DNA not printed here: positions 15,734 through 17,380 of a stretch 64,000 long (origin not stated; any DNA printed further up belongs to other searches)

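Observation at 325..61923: One non-palindromic 8-mer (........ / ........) is massively over-represented and overrides codon preference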

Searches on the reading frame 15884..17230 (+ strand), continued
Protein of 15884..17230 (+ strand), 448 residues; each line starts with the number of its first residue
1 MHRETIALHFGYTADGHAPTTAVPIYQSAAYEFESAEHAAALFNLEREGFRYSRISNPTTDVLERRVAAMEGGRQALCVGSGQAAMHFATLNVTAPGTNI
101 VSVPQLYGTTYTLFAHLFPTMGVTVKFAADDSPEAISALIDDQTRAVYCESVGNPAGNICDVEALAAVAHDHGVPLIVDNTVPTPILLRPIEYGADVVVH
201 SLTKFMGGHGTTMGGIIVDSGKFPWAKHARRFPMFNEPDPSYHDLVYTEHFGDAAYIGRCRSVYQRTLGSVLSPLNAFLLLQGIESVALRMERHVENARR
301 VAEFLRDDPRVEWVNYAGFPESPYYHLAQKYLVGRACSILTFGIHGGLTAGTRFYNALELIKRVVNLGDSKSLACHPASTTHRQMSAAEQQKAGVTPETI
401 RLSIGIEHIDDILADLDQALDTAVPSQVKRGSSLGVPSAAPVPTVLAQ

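Call 42: list_cluster_members(proteins=[P0001, P0047, P0058, P0061, P0100, P0104, P0044])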
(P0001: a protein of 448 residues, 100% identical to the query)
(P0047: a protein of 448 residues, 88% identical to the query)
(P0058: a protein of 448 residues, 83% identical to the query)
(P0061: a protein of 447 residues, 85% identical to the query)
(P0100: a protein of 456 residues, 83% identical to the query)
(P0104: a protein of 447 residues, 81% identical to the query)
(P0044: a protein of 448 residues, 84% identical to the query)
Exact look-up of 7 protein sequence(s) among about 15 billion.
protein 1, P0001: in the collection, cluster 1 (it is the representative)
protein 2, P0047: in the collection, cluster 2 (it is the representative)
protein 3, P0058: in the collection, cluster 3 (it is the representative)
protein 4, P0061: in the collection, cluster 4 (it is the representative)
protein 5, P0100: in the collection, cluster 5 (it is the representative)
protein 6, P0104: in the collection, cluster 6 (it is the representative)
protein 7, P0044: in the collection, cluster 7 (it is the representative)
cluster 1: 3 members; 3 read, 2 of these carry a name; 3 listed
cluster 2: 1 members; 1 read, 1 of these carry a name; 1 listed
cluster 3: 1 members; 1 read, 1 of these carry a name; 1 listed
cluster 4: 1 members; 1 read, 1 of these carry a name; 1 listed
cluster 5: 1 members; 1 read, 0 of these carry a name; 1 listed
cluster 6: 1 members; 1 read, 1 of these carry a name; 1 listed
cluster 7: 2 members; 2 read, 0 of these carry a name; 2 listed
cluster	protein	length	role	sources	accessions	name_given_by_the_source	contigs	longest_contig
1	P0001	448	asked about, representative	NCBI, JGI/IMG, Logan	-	O-acetylhomoserine (thiol)-lyase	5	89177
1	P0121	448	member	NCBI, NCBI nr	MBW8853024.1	MAG: O-acetylhomoserine aminocarboxypropyltransferase/cysteine synthase [Bradyrhizobium ... | O-acetylhomoserine aminocarboxypropyltransferase/cysteine synthase [Bradyrhizobium sp.]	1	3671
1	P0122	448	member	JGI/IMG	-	-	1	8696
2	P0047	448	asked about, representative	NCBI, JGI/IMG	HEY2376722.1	MAG TPA: O-acetylhomoserine aminocarboxypropyltransferase/cysteine synthase family ... | O-acetylhomoserine (thiol)-lyase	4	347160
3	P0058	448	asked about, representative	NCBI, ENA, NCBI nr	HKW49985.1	MAG TPA: O-acetylhomoserine aminocarboxypropyltransferase/cysteine synthase family ... | O-acetylhomoserine aminocarboxypropyltransferase/cysteine synthase family protein ...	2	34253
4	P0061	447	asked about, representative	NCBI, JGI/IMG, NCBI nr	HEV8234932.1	MAG TPA: O-acetylhomoserine aminocarboxypropyltransferase/cysteine synthase family ... | O-acetylhomoserine (thiol)-lyase | O-acetylhomoserine aminocarboxypropyltransferase/cysteine synthase family protein ...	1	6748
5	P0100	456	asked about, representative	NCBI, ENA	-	-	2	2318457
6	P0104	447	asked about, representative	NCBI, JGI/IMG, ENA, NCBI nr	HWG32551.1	MAG TPA: O-acetylhomoserine aminocarboxypropyltransferase/cysteine synthase family ... | O-acetylhomoserine aminocarboxypropyltransferase/cysteine synthase family protein ...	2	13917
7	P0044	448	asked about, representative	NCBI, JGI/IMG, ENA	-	-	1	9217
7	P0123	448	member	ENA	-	-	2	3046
